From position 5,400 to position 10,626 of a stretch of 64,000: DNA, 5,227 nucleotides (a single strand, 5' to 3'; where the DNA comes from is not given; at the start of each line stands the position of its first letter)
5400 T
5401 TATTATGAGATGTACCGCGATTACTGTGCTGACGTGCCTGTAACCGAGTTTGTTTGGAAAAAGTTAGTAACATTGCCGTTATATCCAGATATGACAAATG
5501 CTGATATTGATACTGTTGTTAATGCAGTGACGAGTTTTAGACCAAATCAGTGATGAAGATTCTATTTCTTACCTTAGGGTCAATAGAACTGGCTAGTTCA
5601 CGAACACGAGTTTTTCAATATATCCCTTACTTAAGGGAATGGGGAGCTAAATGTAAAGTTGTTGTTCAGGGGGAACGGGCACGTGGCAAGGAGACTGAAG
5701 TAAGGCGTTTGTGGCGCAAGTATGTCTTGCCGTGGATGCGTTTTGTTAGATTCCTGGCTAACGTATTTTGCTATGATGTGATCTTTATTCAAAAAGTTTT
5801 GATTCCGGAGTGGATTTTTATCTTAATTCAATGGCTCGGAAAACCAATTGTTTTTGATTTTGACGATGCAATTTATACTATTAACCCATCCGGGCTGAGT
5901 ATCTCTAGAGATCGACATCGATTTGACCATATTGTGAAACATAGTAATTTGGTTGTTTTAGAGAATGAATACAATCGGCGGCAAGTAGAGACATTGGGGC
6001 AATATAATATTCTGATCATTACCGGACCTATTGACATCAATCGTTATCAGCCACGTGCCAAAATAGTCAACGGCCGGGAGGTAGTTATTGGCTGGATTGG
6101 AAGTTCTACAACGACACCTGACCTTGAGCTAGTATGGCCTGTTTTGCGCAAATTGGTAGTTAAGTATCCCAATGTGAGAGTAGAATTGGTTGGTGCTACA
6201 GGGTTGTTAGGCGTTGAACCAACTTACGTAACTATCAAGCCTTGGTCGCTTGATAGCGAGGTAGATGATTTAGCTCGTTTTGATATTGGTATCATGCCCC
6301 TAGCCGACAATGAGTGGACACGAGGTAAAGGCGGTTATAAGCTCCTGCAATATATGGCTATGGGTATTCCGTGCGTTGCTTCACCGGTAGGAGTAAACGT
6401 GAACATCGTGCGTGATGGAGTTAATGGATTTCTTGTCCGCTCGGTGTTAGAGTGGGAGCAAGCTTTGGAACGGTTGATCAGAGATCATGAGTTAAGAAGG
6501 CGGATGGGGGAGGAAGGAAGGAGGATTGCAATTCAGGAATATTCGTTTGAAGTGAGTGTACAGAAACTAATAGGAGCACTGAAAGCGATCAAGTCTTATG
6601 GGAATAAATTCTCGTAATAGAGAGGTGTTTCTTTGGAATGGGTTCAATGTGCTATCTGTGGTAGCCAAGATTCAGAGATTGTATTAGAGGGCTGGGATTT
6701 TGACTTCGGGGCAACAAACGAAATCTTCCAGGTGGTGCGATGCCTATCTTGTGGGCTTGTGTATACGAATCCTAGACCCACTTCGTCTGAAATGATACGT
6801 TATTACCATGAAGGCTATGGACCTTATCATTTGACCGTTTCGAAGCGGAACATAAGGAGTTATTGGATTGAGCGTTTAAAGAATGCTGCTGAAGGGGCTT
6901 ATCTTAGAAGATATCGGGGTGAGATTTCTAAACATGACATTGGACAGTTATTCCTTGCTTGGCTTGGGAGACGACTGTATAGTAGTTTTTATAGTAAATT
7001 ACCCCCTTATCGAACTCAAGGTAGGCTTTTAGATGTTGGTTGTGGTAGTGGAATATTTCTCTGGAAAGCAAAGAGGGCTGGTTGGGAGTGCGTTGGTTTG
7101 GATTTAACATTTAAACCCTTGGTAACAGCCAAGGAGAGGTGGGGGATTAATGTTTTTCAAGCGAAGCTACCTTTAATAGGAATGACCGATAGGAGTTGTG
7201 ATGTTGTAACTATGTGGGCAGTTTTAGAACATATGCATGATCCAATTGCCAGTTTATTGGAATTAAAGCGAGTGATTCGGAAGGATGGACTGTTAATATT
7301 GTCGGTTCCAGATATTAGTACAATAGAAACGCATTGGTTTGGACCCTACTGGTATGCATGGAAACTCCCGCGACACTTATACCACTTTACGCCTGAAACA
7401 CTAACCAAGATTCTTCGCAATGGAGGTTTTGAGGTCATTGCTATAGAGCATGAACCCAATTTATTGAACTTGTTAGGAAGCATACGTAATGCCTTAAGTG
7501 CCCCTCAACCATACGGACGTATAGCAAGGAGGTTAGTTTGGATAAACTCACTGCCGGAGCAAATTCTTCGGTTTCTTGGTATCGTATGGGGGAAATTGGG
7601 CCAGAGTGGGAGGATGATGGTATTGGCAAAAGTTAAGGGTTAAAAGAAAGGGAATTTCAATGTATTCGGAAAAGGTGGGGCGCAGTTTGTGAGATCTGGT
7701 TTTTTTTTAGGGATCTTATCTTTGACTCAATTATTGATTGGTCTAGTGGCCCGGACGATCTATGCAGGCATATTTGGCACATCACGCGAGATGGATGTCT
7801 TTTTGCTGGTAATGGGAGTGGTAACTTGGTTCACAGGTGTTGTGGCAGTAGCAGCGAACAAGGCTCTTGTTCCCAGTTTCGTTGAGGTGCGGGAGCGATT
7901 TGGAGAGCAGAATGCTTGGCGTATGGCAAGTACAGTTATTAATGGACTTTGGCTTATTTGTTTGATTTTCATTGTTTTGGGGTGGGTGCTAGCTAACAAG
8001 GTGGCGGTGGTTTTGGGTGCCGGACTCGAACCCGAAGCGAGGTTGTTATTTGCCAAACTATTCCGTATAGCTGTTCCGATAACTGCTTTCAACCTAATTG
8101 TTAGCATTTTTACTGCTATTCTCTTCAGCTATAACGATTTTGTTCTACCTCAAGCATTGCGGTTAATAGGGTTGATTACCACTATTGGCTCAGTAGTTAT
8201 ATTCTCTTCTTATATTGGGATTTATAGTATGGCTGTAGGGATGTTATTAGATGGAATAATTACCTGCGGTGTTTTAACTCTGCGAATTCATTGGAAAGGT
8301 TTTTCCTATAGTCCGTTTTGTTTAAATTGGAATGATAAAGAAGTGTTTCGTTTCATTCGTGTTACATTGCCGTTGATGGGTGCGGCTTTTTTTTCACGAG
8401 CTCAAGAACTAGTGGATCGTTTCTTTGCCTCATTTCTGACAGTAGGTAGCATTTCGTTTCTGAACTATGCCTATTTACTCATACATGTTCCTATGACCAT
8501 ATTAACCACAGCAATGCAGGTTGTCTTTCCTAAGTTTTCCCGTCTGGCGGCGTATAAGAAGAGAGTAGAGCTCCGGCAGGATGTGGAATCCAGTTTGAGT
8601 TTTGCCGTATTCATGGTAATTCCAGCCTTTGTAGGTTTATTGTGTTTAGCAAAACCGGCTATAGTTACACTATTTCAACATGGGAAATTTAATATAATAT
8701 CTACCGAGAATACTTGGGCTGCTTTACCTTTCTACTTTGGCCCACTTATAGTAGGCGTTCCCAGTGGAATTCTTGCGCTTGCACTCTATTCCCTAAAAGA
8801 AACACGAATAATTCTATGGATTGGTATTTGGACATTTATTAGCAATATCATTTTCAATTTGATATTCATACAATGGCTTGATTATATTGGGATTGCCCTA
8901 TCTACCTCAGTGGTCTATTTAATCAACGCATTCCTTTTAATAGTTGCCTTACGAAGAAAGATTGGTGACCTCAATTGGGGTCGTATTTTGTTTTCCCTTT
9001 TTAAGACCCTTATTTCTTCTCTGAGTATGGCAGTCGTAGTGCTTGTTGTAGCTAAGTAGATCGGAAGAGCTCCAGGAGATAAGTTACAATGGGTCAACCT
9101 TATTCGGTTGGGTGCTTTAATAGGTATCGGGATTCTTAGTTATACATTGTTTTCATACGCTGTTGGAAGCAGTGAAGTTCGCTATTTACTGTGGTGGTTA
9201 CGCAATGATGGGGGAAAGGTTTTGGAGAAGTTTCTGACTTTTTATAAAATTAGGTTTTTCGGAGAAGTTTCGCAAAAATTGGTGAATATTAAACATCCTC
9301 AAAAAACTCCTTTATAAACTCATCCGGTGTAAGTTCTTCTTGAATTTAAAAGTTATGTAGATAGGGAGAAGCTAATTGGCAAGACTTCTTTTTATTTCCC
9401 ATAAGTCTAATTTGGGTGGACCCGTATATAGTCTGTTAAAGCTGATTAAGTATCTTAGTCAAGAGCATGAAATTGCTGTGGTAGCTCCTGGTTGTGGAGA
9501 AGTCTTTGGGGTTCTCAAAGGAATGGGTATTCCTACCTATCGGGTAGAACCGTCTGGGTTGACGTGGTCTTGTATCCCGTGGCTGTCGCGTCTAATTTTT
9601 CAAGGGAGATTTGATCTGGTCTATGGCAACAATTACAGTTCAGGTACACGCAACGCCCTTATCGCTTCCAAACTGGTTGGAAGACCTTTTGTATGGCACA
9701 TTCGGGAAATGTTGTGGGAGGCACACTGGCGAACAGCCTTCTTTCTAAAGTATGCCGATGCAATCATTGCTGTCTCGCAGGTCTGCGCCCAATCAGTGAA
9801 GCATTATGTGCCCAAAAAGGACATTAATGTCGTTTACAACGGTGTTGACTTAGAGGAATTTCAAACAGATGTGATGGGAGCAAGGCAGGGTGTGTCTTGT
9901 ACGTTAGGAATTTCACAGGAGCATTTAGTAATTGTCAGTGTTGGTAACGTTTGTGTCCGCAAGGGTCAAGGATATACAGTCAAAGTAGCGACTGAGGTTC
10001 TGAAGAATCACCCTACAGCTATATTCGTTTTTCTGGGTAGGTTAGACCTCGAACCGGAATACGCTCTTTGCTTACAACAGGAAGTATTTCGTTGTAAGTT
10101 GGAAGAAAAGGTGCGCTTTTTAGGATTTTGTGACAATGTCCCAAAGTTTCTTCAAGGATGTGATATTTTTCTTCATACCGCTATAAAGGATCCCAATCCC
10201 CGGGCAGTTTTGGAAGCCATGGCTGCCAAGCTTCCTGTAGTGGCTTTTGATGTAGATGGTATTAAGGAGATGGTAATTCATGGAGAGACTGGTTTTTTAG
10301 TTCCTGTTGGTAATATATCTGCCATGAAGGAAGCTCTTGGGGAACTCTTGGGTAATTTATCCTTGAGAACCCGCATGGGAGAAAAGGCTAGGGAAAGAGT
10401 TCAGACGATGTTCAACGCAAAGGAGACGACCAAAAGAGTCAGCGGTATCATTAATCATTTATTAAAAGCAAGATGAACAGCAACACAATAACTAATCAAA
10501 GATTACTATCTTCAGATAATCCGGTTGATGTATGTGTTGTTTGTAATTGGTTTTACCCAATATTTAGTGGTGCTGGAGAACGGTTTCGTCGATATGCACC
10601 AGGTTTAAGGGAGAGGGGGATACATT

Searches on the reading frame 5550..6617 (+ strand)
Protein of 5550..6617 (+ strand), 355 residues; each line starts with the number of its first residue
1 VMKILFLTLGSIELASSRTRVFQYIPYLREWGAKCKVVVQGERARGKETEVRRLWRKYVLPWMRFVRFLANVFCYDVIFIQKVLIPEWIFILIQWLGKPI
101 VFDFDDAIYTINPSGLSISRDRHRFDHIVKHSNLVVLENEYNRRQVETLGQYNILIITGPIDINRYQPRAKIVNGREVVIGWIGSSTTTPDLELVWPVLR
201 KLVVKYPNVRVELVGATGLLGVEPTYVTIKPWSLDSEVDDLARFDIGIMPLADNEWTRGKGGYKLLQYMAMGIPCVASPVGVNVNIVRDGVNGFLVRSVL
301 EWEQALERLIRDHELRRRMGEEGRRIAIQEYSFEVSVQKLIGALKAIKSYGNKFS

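Call 66: search_protein_families(library=pfam, proteins=[window:5550-6617:+], max_evalue=1e-12)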
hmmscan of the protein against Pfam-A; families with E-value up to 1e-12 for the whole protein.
window:5550-6617:+ (355 aa): 1 family
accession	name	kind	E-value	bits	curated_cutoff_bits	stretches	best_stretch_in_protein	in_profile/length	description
PF13692.12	Glyco_trans_1_4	-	7.9e-13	49.3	27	0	208-312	33-142/142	Glycosyl transferases group 1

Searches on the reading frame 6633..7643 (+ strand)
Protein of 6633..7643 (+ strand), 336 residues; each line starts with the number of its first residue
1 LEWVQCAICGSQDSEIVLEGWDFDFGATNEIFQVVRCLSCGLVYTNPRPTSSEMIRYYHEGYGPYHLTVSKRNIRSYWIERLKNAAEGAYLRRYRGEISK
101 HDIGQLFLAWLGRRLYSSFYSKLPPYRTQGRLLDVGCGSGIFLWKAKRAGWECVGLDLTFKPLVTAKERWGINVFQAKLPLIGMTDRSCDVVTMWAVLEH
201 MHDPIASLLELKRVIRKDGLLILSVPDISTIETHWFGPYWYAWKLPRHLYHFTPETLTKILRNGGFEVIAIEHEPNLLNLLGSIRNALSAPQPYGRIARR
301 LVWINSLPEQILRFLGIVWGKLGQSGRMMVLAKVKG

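Call 66: search_protein_families(library=pfam, proteins=[window:6633-7643:+], max_evalue=1e-12)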
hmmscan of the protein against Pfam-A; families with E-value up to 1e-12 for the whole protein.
window:6633-7643:+ (336 aa): 2 families
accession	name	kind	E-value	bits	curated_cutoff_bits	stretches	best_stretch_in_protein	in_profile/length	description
PF13489.12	Methyltransf_23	-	4.5e-26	92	27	1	114-270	7-163/164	Methyltransferase domain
PF08241.18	Methyltransf_11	-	3.2e-15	57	21.2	1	133-223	1-95/95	Methyltransferase domain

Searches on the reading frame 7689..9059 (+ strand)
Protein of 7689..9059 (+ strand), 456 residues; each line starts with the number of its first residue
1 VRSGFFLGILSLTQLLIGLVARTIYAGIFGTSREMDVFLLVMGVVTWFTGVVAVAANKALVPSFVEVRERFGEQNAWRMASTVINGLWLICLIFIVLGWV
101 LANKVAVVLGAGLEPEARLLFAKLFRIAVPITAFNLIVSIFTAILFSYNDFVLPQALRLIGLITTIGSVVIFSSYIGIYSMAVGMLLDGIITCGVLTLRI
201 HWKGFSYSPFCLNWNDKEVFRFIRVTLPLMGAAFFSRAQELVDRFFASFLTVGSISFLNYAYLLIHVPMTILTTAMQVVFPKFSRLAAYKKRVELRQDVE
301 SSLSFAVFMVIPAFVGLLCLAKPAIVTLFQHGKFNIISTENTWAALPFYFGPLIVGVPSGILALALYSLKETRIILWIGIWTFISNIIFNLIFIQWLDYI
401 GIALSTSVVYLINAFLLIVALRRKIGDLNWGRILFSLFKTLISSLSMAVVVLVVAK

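Call 66: search_protein_families(library=pfam, proteins=[window:7689-9059:+], max_evalue=1e-12)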
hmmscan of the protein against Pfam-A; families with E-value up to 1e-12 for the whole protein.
window:7689-9059:+ (456 aa): 1 family
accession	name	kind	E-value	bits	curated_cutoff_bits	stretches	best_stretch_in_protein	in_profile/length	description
PF03023.19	MurJ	-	5.7e-55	187.2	27.4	1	26-454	2-432/451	Lipid II flippase MurJ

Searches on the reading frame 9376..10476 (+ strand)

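Call 66: search_protein_families(library=pfam, proteins=[window:9376-10476:+], max_evalue=1e-12)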
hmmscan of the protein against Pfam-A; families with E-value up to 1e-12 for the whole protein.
window:9376-10476:+ (366 aa): 3 families
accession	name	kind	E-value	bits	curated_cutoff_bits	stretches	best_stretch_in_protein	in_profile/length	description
PF00534.26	Glycos_transf_1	-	3.2e-33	115.1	26.4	1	179-341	11-172/172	Glycosyl transferases group 1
PF13692.12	Glyco_trans_1_4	-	1.1e-27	97.4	27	1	185-327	3-142/142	Glycosyl transferases group 1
PF13439.12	Glyco_transf_4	-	4.2e-20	72.9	28.5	1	14-161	2-170/170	Glycosyltransferase Family 4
